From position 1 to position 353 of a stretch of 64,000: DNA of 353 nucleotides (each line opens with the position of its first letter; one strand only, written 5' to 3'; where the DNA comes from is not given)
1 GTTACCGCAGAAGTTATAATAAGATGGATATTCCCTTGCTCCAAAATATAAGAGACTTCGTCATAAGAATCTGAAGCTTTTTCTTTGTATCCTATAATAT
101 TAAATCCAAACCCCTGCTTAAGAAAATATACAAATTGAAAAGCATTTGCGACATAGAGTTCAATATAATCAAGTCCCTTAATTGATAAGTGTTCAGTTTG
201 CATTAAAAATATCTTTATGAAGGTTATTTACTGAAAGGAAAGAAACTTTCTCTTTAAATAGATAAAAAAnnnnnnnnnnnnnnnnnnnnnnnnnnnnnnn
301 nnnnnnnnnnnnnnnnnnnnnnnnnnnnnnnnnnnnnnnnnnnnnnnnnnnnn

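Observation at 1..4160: Tail of a nonribosomal-peptide-type biosynthetic cluster (HPPD/HmaS-like, MbtH, ABC exporter, Sfp-type PPTase) ending at tRNA-Thr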

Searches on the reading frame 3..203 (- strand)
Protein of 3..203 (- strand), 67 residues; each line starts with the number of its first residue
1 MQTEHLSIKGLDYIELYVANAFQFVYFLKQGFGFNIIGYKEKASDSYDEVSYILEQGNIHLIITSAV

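Call 6: search_protein_families(library=pfam, proteins=[window:3-203:-], max_evalue=0.01)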
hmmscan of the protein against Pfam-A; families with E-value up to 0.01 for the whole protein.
seq(67 aa): 0 families

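Call 7: search_protein_families(library=ncbifam, proteins=[window:3-203:-], max_evalue=0.01)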
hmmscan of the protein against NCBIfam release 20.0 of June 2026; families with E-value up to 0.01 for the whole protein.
seq(67 aa): 1 family
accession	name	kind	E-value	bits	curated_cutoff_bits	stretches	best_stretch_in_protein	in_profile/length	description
TIGR01263.1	4HPPD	equivalog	1.9e-06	27.6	277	1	10-66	2-55/353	4-hydroxyphenylpyruvate dioxygenase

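Call 19: find_homologous_proteins(query=window:3-203:-, max_evalue=0.001)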
Query seq(67 aa): 1 candidates shared short words with the query, none scored E <= 0.001.

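Call 21: find_encoding_contigs(protein=P0123, flank=10000, max_places=4)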
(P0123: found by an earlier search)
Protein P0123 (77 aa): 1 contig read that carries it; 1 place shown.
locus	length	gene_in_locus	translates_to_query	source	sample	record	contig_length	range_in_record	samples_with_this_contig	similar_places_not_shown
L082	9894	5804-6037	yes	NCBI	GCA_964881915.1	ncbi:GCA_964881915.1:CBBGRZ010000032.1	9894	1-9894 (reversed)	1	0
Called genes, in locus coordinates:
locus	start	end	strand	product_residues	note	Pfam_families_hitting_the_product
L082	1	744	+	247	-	?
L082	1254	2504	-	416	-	PF00083:Sugar_tr, PF07690:MFS_1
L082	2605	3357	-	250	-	PF01648:ACPS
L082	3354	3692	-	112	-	PF01329:Pterin_4a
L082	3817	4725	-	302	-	PF00005:ABC_tran, PF02463:SMC_N (weak)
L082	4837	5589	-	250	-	PF00664:ABC_membrane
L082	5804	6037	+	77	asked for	PF03621:MbtH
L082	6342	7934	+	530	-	PF18456:CmlA_N, PF00753:Lactamase_B (weak), PF13483:Lactamase_B_3 (weak), PF12706:Lactamase_B_2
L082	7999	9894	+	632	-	?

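Call 24: search_protein_families(library=pfam, proteins=[L082:7999-9894:+, L082:3354-3692:-], max_evalue=0.0001)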
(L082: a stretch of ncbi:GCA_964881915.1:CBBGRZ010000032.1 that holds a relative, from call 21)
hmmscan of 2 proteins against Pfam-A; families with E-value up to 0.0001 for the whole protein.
L082:7999-9894:+ (632 aa): 3 families
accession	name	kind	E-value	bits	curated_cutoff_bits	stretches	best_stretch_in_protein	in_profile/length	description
PF00551.24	Formyl_trans_N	-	2.6e-14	53.8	26.1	1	80-156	90-166/181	Formyl transferase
PF02911.23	Formyl_trans_C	-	2e-05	25.2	21.1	1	205-286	7-83/100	Formyl transferase, C-terminal domain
PF00668.25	Condensation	-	2.2e-05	23.8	30.6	0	544-583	417-456/456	Condensation domain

L082:3354-3692:- (112 aa): 1 family
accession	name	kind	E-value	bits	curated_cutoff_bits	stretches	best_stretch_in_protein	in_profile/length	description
PF01329.24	Pterin_4a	-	2.1e-26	92.3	26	1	17-106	2-90/91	Pterin 4 alpha carbinolamine dehydratase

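Call 37: search_protein_representatives(protein=window:3-203:-)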
Query: 67 residues. Proteins with E-value up to 0.001 (for the whole library): 570; up to 1e-10: 3; up to 1e-30: 0. The best 150 are listed.
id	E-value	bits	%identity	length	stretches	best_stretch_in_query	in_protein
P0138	2.4e-22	94.1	69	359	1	2-66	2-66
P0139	9.3e-14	67.1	50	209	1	3-66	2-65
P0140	4.9e-11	58.5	45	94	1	3-66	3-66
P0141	1.3e-10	57.2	45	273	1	2-66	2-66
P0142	2.0e-10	56.6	46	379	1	5-65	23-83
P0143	6.1e-10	55.1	50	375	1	7-66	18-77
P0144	7.9e-10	54.7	46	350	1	6-66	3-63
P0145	2.3e-09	53.3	40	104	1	4-65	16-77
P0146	3.3e-09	52.8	40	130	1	5-66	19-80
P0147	4.3e-09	52.4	44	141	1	3-66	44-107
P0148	5.6e-09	52.1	40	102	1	4-66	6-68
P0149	8.7e-09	51.4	41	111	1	5-65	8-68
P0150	1.1e-08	51.1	51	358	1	6-66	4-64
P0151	1.3e-08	50.9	47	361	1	8-67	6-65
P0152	1.3e-08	50.9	44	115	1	3-66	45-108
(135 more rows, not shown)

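Call 39: find_encoding_contigs(protein=P0138, flank=10000, max_places=4)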
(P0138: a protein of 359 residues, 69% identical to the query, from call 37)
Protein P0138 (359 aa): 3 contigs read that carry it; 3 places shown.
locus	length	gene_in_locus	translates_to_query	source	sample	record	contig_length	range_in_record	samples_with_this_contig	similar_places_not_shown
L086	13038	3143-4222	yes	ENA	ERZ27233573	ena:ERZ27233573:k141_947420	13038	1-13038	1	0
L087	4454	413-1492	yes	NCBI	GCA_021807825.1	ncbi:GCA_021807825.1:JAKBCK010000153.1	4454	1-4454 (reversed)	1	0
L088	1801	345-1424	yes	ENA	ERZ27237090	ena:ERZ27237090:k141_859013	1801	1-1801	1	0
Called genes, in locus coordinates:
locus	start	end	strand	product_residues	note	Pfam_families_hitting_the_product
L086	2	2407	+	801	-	?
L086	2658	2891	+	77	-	PF03621:MbtH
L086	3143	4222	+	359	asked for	PF00903:Glyoxalase (weak), PF14696:Glyoxalase_5 (weak), PF00903:Glyoxalase, PF13669:Glyoxalase_4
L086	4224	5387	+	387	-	PF00155:Aminotran_1_2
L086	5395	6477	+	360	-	PF01070:FMN_dh, PF00478:IMPDH (faint)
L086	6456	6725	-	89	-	-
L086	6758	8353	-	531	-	PF18456:CmlA_N, PF13483:Lactamase_B_3, PF12706:Lactamase_B_2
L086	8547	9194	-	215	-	PF12762:DDE_Tnp_IS1595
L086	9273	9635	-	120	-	PF00975:Thioesterase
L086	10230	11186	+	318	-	PF02668:TauD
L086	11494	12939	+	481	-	PF02518:HATPase_c, PF13589:HATPase_c_3, PF00183:HSP90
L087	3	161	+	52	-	?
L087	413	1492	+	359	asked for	PF00903:Glyoxalase (weak), PF14696:Glyoxalase_5 (weak), PF00903:Glyoxalase, PF13669:Glyoxalase_4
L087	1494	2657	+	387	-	PF00155:Aminotran_1_2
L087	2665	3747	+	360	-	PF01070:FMN_dh, PF00478:IMPDH (faint)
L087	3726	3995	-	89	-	-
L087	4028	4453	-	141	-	?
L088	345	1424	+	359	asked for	PF00903:Glyoxalase (weak), PF14696:Glyoxalase_5 (weak), PF00903:Glyoxalase, PF13669:Glyoxalase_4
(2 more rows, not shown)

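Call 42: find_homologous_proteins(query=L082:6342-7934:+, max_evalue=1e-100)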
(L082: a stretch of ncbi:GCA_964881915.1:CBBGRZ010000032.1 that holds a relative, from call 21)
Query L082:6342-7934:+ (530 aa): 7894 proteins with E <= 1e-100 among 8000 candidates; the best 120 are listed.
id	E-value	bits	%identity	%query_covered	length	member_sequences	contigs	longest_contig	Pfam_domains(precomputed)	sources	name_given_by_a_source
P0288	0.0e+0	1219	100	100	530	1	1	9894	PF12706.14,PF18456.7,PF13483.13,PF00753.34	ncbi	-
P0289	0.0e+0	1098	88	100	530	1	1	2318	PF12706.14,PF18456.7,PF13483.13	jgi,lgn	-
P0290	0.0e+0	1078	88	100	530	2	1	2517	PF12706.14,PF18456.7,PF13483.13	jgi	-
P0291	0.0e+0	1073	88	100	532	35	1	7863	PF12706.14,PF18456.7,PF13483.13,PF00753.34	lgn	-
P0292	0.0e+0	1073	88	100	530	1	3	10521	PF12706.14,PF18456.7,PF13483.13,PF00753.34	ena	-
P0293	0.0e+0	1065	86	100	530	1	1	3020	PF12706.14,PF18456.7,PF13483.13,PF00753.34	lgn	-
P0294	0.0e+0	1065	85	100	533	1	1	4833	PF12706.14,PF18456.7,PF13483.13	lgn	-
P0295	0.0e+0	1064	86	100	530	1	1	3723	PF12706.14,PF18456.7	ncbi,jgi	jgi:L-ascorbate metabolism protein UlaG (beta-lactamase superfamily)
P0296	0.0e+0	1063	86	100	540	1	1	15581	PF12706.14,PF18456.7,PF13483.13,PF00753.34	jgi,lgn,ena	-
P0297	0.0e+0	1063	86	100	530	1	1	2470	PF12706.14,PF18456.7,PF13483.13,PF00753.34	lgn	-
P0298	0.0e+0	1061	86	100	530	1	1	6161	PF12706.14,PF18456.7,PF13483.13,PF00753.34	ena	-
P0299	0.0e+0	1061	86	100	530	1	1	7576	PF12706.14,PF18456.7,PF13483.13,PF00753.34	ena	-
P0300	0.0e+0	1056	86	100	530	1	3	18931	PF12706.14,PF18456.7,PF13483.13,PF00753.34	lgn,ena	-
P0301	0.0e+0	1055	85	100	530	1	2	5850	PF12706.14,PF18456.7,PF13483.13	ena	-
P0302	0.0e+0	1055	86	100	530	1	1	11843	PF12706.14,PF18456.7,PF13483.13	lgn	-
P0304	0.0e+0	1053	86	100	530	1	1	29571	PF12706.14,PF18456.7,PF13483.13,PF00753.34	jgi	jgi:L-ascorbate metabolism protein UlaG (beta-lactamase superfamily)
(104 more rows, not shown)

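Call 44: find_encoding_contigs(protein=P0126, flank=10000, max_places=3)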
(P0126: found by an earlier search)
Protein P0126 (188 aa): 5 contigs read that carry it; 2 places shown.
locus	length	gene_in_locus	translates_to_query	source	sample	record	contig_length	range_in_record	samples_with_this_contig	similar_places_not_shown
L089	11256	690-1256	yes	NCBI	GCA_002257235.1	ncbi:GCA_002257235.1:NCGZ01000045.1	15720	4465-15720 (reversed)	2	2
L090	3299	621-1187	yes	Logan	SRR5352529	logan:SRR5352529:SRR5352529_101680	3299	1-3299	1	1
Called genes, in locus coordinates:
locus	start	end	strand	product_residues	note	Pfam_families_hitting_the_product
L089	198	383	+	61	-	-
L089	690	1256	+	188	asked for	PF22769:DCD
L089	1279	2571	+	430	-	PF00275:EPSP_synthase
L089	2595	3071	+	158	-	PF11164:DUF2948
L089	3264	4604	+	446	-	PF00083:Sugar_tr, PF07690:MFS_1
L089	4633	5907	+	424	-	PF00083:Sugar_tr, PF07690:MFS_1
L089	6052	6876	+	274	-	PF00557:Peptidase_M24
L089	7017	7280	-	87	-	PF05016:ParE_toxin (weak), PF06769:YoeB_toxin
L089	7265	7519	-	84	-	PF02604:PhdYeFM_antitox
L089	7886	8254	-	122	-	PF14534:DUF4440 (weak), PF12680:SnoaL_2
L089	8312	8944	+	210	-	PF00440:TetR_N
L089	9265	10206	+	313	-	PF00698:Acyl_transf_1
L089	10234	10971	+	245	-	PF00106:adh_short, PF08659:KR, PF23441:SDR (weak), PF01370:Epimerase (faint), PF13561:adh_short_C2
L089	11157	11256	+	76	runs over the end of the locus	PF00550:PP-binding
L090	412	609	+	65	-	-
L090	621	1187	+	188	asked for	PF22769:DCD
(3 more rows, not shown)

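Call 50: find_encoding_contigs(protein=P0304, flank=10000, max_places=2)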
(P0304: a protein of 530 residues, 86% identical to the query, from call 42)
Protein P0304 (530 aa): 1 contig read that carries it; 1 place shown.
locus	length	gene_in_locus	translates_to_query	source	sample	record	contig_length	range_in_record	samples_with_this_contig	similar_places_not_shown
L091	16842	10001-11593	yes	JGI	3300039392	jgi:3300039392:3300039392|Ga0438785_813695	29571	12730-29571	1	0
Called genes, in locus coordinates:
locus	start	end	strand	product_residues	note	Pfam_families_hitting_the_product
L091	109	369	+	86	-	PF00313:CSD, PF08206:OB_RNB (weak)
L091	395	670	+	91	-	PF00216:Bac_DNA_binding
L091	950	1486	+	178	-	PF00959:Phage_lysozyme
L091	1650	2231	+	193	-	PF12796:Ank_2, PF13637:Ank_4, PF13857:Ank_5, PF00023:Ank, PF13606:Ank_3 (weak)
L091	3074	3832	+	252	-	PF01027:Bax1-I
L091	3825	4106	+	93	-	PF00313:CSD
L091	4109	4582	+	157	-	PF00436:SSB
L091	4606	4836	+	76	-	PF10073:GapR_DNA-bd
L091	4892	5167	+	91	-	PF00216:Bac_DNA_binding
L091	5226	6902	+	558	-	PF09820:AAA-ATPase_like, PF08011:PDDEXK_9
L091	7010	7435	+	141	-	-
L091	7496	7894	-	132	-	PF01526:DDE_Tnp_Tn3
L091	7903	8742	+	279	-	PF00375:SDF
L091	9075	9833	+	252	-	PF00975:Thioesterase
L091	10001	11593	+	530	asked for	PF18456:CmlA_N, PF00753:Lactamase_B (weak), PF13483:Lactamase_B_3, PF12706:Lactamase_B_2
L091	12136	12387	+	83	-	PF05598:DUF772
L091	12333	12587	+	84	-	-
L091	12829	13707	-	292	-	PF13276:HTH_21, PF24764:rva_4, PF00665:rve, PF13683:rve_3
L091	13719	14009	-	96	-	PF01527:HTH_Tnp_1 (weak)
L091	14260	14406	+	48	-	PF13612:DDE_Tnp_1_3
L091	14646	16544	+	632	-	PF02518:HATPase_c (faint), PF13589:HATPase_c_3, PF00183:HSP90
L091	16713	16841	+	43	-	?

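Call 51: find_related_loci(query=window:3-203:-, collection=metagenome_contigs, flank=10000)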
Query seq(67 aa) (67 aa) in metagenome_contigs; peptide patterns used: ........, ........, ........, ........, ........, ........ (x = any residue, [..] = any of these).
151 stretches matched a pattern, but none encodes a relative of the query by tblastn (E <= 1e-3).

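Call 61: search_protein_families(library=pfam, proteins=[L086:2-2407:+], max_evalue=0.00001)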
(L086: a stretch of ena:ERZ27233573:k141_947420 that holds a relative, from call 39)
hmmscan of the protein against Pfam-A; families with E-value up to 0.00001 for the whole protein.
L086:2-2407:+ (801 aa): 4 families
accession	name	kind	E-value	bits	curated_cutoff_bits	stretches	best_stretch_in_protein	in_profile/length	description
PF00501.34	AMP-binding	-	3.8e-46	158.1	29.9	1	2-305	82-384/384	AMP-binding enzyme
PF00975.26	Thioesterase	-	8.3e-15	56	26.4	1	563-662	3-101/226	Thioesterase domain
PF00550.31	PP-binding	-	1.7e-11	44.6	20.8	1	476-537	2-63/67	Phosphopantetheine attachment site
PF13193.12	AMP-binding_C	-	1.9e-08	35.5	24.5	1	370-449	1-76/76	AMP-binding enzyme C-terminal domain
